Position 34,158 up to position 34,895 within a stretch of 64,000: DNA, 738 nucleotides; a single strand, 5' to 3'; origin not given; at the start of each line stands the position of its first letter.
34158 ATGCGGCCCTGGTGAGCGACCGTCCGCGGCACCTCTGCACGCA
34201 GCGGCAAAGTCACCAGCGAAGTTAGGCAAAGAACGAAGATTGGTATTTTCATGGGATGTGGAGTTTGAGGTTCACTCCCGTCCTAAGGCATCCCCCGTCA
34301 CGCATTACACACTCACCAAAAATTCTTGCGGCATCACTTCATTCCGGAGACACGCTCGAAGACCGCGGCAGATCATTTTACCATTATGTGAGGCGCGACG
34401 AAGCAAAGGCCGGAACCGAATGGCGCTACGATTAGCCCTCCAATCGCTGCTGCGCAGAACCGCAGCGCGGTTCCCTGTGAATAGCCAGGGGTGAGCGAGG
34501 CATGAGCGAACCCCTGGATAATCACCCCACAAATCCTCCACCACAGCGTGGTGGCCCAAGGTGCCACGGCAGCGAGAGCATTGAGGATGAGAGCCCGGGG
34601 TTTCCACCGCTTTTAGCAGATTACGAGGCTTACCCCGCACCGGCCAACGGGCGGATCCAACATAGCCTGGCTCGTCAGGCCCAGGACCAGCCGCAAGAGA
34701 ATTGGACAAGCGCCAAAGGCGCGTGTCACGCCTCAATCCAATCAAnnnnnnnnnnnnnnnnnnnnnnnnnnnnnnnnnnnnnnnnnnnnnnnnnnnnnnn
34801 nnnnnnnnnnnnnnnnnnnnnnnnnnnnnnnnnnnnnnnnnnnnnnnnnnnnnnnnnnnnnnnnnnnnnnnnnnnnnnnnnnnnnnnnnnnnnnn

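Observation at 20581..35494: Seven tightly packed co-directional genes for secreted proteins plus a kinase-FGE fusion, downstream of an ECF sigma gene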

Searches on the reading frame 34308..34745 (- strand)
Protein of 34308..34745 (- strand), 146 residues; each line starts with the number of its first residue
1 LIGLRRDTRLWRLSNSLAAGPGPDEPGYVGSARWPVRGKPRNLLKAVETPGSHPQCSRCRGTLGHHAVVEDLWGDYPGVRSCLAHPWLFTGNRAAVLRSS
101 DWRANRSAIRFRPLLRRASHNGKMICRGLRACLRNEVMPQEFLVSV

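Call 92: search_protein_families(library=pfam, proteins=[window:34308-34745:-], max_evalue=0.01)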
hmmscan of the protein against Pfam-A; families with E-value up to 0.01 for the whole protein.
window:34308-34745:- (146 aa): 0 families
